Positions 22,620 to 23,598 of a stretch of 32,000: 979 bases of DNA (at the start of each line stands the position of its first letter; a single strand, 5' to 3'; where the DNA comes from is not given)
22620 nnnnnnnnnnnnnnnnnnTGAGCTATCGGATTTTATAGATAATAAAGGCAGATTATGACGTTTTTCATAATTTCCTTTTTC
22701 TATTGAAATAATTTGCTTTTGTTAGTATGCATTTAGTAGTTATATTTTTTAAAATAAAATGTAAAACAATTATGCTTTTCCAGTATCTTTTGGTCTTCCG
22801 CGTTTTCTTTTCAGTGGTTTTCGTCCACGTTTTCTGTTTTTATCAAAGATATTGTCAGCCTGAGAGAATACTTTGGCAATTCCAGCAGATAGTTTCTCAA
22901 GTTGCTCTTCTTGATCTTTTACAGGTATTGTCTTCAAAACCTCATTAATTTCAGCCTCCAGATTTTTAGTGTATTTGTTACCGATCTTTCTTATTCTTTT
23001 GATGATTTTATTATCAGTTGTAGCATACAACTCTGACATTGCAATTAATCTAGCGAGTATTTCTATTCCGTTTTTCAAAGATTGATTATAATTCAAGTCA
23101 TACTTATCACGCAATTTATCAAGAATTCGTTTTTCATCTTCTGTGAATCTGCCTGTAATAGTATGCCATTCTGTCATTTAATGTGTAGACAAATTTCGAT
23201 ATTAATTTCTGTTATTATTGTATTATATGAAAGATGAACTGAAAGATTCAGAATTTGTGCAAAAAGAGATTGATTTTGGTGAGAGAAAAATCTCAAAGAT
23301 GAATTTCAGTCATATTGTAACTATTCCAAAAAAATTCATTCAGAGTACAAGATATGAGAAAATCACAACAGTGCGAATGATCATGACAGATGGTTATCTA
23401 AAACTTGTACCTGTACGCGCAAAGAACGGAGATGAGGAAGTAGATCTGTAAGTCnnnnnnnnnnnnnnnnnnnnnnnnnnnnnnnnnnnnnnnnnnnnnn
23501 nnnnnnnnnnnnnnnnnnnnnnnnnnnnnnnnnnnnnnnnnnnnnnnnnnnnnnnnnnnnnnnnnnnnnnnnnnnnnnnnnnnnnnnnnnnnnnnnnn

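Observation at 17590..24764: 7.2-kb integrated element in tRNA-Val(UAC) with no recognisable replication or virion genes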

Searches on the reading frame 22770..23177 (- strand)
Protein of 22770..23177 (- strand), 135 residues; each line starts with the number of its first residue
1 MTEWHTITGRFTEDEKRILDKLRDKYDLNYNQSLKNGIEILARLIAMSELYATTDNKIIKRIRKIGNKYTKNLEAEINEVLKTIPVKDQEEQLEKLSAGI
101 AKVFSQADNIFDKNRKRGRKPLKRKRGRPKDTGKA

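Call 8: search_protein_families(library=pfam, proteins=[window:22770-23177:-], max_evalue=0.1)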
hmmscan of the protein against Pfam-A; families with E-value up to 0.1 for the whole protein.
window:22770-23177:- (135 aa): 4 families
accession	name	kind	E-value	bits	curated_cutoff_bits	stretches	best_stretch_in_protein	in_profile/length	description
PF08564.16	CDC37_C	-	0.0085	16.6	22.1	1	70-124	32-83/100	Cdc37 C terminal domain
PF05979.17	DUF896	-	0.014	15.7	24.2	0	11-39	18-46/64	Bacterial protein of unknown function (DUF896)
PF14005.11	YpjP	-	0.078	13.4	27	0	46-120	10-85/134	YpjP-like protein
PF07120.17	DUF1376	-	0.082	13.7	30.1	0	3-48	9-53/86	Protein of unknown function (DUF1376)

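Call 9: search_protein_families(library=phrogs, proteins=[window:22770-23177:-], max_evalue=0.1)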
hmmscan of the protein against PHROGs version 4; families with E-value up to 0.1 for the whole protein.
window:22770-23177:- (135 aa): 6 families
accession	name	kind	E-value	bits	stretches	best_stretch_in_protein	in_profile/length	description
phrog_20895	-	other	0.034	13.6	1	55-113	487-541/586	ATPase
phrog_42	-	tail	0.054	14.6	1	26-85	48-93/135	minor tail protein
phrog_1305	-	DNA, RNA and nucleotide metabolism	0.055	13.9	0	72-116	74-119/226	DNA binding protein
phrog_9850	-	unknown function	0.06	14.2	0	10-43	7-37/63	-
phrog_33818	-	unknown function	0.074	14.2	1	35-101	48-113/138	-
phrog_14843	-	unknown function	0.08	14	1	51-103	70-121/125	-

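Call 49: search_protein_families(library=ncbifam, proteins=[window:22770-23177:-], max_evalue=1)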
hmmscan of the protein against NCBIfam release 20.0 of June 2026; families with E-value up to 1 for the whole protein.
window:22770-23177:- (135 aa): 2 families
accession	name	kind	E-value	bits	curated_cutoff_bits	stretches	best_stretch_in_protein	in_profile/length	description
TIGR01738.1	bioH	equivalog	0.026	14.1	206.95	1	39-112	130-203/245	pimeloyl-ACP methyl ester esterase BioH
TIGR02009.1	PGMB-YQAB-SF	subfamily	0.14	12.3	153.35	1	16-113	24-123/186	beta-phosphoglucomutase family hydrolase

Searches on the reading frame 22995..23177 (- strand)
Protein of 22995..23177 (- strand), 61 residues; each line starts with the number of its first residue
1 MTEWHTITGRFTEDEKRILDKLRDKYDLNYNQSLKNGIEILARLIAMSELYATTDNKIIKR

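Call 98: search_protein_families(library=pfam, proteins=[window:22995-23177:-], max_evalue=10)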
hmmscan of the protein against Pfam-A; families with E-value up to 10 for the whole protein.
seq(61 aa): 1 family
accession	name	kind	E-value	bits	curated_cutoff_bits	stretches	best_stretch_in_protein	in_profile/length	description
PF07120.17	DUF1376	-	0.02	15.7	30.1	1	3-48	9-53/86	Protein of unknown function (DUF1376)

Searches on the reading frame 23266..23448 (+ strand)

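Call 98: search_protein_families(library=pfam, proteins=[window:23266-23448:+], max_evalue=10)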
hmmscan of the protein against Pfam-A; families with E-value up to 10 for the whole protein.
seq(61 aa): 1 family
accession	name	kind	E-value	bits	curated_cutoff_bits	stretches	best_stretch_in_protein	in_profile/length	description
PF20108.4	DUF6498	-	0.074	12.8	23.7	1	13-49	122-157/207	Family of unknown function (DUF6498)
